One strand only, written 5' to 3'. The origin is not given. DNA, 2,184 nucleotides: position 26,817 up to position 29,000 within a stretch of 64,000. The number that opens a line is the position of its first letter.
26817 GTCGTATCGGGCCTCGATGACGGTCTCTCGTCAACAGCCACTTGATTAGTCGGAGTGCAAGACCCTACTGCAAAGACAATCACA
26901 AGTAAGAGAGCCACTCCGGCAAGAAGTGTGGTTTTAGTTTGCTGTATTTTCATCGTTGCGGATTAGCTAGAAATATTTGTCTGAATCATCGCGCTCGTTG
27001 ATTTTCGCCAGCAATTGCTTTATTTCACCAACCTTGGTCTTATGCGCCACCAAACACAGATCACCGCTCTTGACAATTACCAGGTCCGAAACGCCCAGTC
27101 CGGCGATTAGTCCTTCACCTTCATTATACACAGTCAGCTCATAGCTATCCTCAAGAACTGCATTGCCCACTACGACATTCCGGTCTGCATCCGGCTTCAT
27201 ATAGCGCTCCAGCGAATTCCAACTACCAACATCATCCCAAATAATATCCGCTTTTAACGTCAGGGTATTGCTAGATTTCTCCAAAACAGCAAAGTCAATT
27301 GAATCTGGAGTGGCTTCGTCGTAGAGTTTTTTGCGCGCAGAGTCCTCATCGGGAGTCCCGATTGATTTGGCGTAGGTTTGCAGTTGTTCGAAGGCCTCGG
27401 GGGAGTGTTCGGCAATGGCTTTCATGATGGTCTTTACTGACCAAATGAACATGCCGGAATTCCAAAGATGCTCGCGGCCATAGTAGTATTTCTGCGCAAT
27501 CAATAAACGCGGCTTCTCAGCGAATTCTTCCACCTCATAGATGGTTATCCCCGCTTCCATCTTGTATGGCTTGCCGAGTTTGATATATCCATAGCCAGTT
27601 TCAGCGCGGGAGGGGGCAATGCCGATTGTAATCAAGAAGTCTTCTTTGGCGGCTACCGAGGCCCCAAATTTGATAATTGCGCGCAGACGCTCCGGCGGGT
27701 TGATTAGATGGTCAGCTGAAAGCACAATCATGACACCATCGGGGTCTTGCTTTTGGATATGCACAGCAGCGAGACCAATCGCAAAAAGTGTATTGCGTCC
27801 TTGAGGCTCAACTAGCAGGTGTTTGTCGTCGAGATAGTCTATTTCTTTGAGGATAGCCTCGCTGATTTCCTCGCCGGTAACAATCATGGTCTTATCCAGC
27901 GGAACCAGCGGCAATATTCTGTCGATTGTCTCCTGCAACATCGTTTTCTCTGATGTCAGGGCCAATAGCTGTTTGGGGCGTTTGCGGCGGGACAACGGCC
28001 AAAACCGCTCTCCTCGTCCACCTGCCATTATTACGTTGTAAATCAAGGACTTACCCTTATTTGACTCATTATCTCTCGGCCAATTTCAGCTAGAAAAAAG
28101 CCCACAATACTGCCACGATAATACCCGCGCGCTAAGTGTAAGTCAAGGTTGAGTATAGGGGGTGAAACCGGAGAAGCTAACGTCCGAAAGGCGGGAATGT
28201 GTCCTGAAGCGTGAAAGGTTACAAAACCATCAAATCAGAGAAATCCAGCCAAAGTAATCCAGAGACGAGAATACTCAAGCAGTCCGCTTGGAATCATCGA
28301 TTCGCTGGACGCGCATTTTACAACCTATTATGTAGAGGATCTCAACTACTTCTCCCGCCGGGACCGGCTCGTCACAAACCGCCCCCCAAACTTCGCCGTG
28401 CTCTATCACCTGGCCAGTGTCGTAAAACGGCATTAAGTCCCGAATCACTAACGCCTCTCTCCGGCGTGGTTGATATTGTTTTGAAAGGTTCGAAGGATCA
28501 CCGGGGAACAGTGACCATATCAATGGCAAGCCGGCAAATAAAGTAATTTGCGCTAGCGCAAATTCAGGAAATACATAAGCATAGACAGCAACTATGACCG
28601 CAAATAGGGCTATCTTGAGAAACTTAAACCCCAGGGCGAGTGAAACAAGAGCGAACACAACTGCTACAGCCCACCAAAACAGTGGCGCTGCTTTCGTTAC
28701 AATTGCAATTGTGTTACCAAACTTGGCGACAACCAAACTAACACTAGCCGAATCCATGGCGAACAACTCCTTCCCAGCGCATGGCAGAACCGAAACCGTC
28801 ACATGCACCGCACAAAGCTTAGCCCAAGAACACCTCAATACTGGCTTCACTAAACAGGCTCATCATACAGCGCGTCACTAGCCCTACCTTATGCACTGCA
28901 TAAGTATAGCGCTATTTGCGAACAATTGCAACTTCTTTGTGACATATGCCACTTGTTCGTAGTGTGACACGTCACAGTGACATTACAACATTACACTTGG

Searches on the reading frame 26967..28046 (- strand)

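Call 55: search_protein_families(library=pfam, proteins=[window:26967-28046:-], max_evalue=0.001)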
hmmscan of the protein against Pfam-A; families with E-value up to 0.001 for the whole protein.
window:26967-28046:- (359 aa): 3 families
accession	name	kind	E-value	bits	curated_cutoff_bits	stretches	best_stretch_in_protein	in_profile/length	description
PF00483.29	NTP_transferase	-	1.5e-37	129.9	21.2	1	4-284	2-240/245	Nucleotidyl transferase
PF22640.1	ManC_GMP_beta-helix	-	6.3e-08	32.9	27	1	294-348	1-54/55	MannoseP isomerase/GMP-like beta-helix domain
PF12804.13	NTP_transf_3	-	2.2e-07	31.6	27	1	5-125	2-108/160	MobA-like NTP transferase domain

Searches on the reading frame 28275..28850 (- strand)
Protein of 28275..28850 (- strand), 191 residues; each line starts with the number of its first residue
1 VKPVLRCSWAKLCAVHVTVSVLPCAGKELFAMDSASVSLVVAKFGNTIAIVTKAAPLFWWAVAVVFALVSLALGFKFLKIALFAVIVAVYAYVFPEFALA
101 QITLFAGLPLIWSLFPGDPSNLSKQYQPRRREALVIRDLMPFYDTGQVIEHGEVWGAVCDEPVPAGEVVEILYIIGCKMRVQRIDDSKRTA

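Call 55: search_protein_families(library=pfam, proteins=[window:28275-28850:-], max_evalue=0.001)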
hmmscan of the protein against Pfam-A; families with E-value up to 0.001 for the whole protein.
window:28275-28850:- (191 aa): 1 family
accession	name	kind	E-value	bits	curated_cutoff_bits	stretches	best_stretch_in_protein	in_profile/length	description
PF01957.25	NfeD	-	1.4e-06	28.8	29.1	1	140-182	13-56/57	NfeD-like C-terminal, partner-binding domain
